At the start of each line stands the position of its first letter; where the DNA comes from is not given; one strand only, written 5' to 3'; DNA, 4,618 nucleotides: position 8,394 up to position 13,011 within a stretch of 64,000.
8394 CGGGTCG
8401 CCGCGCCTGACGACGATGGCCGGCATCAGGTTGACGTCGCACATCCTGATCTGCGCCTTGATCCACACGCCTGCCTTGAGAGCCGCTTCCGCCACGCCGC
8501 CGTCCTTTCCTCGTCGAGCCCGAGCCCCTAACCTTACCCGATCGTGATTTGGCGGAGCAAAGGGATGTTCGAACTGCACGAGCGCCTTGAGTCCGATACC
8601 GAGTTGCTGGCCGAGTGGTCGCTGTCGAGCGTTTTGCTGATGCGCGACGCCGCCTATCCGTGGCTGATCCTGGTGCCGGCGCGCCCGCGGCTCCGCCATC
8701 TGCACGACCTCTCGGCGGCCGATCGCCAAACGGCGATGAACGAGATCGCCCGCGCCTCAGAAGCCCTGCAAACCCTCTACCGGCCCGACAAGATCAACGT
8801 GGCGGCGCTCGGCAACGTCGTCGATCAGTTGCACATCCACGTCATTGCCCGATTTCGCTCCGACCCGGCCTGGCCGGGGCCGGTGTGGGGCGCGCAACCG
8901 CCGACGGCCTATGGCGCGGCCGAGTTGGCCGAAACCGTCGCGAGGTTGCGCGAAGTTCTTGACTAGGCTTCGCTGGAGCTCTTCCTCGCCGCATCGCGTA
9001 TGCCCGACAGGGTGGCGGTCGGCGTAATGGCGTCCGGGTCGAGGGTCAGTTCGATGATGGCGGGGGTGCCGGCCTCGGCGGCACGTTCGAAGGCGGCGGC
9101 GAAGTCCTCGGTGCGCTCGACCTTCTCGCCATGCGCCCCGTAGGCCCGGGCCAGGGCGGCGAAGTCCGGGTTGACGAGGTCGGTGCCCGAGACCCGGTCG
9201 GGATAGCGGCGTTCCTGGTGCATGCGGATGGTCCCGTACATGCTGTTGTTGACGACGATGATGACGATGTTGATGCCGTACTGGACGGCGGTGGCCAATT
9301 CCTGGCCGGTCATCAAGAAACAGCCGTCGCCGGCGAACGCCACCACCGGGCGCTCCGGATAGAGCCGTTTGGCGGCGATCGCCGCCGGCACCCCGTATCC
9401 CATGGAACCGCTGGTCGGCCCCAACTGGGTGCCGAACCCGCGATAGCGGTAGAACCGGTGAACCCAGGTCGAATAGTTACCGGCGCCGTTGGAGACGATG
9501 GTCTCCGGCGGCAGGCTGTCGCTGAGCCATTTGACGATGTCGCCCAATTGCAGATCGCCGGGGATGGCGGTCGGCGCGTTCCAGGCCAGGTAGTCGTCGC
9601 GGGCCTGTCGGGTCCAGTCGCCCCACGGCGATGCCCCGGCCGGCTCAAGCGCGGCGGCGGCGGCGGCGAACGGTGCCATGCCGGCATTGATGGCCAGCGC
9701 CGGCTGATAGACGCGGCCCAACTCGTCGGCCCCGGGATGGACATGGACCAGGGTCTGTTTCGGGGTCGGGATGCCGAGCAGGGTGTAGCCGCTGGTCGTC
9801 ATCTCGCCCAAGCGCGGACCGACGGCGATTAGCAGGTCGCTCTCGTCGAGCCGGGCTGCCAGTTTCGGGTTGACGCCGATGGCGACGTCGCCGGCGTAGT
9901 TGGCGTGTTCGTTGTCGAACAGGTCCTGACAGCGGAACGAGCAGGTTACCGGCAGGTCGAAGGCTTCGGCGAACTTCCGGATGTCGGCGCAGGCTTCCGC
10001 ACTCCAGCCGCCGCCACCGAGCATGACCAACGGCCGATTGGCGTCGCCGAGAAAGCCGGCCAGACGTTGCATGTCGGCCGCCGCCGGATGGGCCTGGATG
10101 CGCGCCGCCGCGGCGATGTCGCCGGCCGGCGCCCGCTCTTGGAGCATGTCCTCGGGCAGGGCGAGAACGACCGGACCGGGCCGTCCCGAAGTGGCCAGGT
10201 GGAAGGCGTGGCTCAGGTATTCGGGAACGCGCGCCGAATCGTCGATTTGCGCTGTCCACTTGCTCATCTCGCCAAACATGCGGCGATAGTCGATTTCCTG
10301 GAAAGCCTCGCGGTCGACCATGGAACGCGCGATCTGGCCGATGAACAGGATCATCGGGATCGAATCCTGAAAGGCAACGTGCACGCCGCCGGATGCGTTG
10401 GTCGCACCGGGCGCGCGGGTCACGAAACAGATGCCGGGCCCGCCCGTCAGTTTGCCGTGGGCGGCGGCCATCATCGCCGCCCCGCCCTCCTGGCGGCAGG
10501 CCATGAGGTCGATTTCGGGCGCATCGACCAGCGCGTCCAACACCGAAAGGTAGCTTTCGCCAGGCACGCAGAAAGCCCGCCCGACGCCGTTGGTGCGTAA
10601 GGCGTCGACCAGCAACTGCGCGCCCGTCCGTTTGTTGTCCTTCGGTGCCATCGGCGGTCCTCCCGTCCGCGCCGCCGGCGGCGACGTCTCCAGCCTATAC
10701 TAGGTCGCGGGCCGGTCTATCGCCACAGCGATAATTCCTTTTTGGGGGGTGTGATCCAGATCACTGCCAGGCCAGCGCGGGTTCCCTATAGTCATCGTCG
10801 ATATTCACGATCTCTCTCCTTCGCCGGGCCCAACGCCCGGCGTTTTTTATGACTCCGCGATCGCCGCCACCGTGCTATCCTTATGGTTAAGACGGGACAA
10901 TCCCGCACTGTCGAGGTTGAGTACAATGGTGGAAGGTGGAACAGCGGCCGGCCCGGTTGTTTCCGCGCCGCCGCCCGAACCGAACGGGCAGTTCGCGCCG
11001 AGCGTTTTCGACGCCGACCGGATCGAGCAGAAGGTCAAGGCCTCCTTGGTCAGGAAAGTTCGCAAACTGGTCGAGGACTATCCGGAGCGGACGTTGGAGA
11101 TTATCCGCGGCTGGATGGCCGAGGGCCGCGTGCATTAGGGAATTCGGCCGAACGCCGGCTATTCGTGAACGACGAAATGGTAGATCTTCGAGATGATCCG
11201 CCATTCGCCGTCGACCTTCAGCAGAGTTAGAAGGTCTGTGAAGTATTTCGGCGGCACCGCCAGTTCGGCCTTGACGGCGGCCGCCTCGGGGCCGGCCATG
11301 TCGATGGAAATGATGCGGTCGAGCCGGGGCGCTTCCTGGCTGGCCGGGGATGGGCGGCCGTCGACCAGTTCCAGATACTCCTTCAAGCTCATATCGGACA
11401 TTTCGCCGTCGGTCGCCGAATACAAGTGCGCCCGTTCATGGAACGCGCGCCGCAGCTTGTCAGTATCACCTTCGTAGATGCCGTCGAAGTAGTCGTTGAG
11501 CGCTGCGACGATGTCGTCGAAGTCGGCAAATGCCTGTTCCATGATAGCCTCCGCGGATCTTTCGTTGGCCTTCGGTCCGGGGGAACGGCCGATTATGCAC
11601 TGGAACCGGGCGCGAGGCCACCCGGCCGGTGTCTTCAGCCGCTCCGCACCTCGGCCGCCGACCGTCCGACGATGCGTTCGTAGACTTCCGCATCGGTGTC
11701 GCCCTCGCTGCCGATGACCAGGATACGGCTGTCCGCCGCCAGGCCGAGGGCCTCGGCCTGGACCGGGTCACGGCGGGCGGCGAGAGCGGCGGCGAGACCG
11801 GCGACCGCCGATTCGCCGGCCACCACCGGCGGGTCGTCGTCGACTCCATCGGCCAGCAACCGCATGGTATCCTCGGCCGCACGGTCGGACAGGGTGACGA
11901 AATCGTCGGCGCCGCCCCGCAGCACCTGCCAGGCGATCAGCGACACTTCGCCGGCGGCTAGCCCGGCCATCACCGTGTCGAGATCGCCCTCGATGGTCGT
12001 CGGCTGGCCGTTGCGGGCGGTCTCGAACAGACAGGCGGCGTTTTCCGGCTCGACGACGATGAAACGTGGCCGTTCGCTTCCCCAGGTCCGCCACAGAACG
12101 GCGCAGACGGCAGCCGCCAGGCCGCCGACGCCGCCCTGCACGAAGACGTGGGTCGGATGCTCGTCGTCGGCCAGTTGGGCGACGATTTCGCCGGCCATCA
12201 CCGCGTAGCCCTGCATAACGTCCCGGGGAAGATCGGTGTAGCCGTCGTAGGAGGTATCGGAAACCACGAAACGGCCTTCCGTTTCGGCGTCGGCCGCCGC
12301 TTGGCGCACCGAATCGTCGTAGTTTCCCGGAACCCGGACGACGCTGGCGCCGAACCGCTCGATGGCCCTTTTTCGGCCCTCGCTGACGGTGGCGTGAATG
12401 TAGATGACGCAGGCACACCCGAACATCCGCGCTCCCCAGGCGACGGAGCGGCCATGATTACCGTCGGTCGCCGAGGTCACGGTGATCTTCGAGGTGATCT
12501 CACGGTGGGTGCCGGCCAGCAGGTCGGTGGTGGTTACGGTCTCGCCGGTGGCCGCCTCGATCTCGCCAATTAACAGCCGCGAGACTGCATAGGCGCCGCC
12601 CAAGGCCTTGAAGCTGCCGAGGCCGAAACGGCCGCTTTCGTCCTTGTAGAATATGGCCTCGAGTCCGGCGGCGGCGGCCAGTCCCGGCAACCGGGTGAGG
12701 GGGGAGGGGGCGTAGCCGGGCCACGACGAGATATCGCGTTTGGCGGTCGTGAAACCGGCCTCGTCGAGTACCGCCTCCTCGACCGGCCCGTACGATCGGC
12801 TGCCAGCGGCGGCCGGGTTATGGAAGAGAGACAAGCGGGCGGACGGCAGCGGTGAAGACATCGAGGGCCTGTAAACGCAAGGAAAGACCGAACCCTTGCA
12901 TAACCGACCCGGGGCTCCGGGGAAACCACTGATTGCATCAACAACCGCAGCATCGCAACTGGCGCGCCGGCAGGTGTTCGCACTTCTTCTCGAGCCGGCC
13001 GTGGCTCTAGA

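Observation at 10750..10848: CRP/FNR-type box at -41.5, good -10, CU-rich 50-nt transcript and textbook terminator: candidate sRNA or attenuated leader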

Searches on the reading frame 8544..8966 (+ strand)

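Call 8: search_protein_families(library=pfam, proteins=[window:8544-8966:+])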
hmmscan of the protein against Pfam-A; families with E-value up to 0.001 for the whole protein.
window:8544-8966:+ (140 aa): 1 family
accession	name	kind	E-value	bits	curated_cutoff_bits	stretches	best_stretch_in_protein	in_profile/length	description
PF01230.28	HIT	-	1.7e-18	67.5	21.5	1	15-105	2-97/98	HIT domain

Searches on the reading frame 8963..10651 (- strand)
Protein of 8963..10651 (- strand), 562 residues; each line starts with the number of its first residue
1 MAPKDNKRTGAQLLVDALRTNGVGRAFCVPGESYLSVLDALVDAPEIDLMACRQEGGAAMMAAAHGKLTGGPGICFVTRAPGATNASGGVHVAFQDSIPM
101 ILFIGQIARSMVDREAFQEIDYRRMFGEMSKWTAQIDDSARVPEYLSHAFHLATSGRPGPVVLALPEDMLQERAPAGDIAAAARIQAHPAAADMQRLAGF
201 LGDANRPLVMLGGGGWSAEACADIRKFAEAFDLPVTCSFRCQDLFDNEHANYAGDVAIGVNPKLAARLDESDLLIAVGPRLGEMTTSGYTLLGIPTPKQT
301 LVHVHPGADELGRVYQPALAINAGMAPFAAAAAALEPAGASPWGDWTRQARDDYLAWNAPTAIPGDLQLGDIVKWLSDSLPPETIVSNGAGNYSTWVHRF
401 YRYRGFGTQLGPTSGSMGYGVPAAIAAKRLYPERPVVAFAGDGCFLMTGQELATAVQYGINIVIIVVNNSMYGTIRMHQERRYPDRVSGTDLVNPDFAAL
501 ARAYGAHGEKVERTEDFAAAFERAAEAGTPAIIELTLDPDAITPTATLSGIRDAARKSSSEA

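Call 8: search_protein_families(library=pfam, proteins=[window:8963-10651:-])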
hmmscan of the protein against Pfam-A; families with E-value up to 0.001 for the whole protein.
window:8963-10651:- (562 aa): 3 families
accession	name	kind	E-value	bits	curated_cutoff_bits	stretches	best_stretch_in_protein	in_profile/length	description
PF02775.26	TPP_enzyme_C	-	1.8e-47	161.4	21.9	1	389-534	1-150/151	Thiamine pyrophosphate enzyme, C-terminal TPP binding domain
PF02776.23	TPP_enzyme_N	-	1.4e-35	122.1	26.8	1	9-123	2-117/119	Thiamine pyrophosphate enzyme, N-terminal TPP binding domain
PF00205.28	TPP_enzyme_M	-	3.8e-27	95.1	30.4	1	195-329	2-134/137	Thiamine pyrophosphate enzyme, central domain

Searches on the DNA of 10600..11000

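Call 5: search_rna_families(source=window, start=10600, end=11000, threshold=evalue, max_evalue=10, show_alignments=5)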
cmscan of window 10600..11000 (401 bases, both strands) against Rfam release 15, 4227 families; matches with E-value up to 10: 9.
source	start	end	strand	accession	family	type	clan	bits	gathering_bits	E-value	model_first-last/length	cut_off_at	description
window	10782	10848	+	RF02784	SorX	Gene; sRNA;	-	26.5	46.6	0.00021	1-73/73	no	Singlet oxygen resistance RNA X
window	10790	10850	+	RF02630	Hrs12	Gene; sRNA;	-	20.7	70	0.55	1-87/87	no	Hfq-regulated sRNA 12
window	10816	10847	-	RF02928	Actinomyces-1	Gene; sRNA;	-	19.4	39.1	0.86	1-110/110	no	Actinomyces-1 RNA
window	10792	10850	+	RF02837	anti-hemB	Gene; sRNA;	-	18.9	49.5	0.044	1-81/81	no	Burkholderia RNA 7 (anti-hemB)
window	10799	10848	+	RF02702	AgvB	Gene; sRNA;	-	18.2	56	0.47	1-62/62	no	Anti GcvB sRNA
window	10800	10850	+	RF02676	Esr41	Gene; sRNA;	-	17.3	102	0.72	1-74/74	no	Enterohemorrhagic E. coli sRNA 41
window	10819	10842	-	RF01340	CRISPR-DR29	Gene; CRISPR;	-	13.8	39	5.9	5-29/37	no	CRISPR RNA direct repeat element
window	10666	10694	+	RF01340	CRISPR-DR29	Gene; CRISPR;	-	13.3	39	8.5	1-37/37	no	CRISPR RNA direct repeat element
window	10785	10853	+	RF00122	GadY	Gene; sRNA;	-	12.5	45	8.3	1-114/114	no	GadY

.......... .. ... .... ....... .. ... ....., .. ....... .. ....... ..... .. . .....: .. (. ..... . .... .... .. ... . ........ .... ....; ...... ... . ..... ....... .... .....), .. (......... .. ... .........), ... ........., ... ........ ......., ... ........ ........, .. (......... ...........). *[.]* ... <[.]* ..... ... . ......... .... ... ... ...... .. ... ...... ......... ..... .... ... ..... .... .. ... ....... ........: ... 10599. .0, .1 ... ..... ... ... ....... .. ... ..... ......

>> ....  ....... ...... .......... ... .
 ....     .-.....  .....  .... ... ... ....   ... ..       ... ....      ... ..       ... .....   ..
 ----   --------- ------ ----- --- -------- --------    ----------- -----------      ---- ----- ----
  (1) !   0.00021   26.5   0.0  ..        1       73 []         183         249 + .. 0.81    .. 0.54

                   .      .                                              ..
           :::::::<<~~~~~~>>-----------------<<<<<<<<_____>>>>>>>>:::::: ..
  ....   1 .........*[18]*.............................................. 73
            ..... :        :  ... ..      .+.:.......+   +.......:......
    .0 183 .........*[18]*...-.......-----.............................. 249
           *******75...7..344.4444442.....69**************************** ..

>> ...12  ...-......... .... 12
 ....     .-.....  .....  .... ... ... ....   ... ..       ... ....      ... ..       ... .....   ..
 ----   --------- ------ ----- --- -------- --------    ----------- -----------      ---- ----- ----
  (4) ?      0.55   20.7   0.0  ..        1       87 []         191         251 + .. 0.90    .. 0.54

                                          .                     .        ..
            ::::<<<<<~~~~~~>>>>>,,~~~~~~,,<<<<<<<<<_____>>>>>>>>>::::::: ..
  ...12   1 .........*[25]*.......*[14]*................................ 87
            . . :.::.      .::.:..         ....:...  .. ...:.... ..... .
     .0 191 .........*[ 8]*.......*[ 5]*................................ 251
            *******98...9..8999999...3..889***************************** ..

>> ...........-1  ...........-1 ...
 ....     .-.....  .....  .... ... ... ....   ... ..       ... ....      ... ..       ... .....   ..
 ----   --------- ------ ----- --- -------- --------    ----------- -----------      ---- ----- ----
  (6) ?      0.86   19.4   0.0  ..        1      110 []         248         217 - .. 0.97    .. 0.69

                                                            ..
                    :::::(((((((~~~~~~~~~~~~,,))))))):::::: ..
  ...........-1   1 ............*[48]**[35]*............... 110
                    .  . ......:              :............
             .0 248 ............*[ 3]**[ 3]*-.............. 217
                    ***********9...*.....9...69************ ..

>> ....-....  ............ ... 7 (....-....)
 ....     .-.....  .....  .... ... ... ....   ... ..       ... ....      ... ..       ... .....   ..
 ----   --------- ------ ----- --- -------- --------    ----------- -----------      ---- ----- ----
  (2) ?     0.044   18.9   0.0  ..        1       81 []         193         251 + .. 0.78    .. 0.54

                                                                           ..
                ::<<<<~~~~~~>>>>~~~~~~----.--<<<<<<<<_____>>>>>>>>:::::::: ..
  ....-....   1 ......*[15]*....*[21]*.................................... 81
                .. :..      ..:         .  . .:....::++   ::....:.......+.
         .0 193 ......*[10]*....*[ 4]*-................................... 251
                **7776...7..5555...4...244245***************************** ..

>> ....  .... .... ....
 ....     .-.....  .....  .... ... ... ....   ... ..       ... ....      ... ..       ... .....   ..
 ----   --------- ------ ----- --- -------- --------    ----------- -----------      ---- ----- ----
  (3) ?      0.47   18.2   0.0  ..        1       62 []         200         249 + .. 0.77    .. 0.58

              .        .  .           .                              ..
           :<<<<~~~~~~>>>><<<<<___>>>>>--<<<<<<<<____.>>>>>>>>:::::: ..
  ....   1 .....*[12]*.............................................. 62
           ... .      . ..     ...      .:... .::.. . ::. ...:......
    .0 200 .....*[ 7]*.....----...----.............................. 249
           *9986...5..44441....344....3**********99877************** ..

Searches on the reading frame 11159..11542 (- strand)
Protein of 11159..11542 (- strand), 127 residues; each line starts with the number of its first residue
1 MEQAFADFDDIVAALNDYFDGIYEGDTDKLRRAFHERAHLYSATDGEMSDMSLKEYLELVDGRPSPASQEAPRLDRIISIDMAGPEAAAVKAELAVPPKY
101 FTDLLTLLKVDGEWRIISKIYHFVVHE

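Call 8: search_protein_families(library=pfam, proteins=[window:11159-11542:-])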
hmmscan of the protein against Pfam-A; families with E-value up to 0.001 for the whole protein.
window:11159-11542:- (127 aa): 1 family
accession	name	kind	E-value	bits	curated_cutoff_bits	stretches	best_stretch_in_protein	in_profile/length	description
PF12893.14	Lumazine_bd_2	-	3.6e-37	128.1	22.1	1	7-122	2-116/116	Putative lumazine-binding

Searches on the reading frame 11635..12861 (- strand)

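Call 8: search_protein_families(library=pfam, proteins=[window:11635-12861:-])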
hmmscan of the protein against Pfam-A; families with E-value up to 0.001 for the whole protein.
window:11635-12861:- (408 aa): 1 family
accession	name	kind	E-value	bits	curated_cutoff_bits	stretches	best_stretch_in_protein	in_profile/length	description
PF00291.31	PALP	-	8.4e-58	196.5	35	1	48-363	3-280/295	Pyridoxal-phosphate dependent enzyme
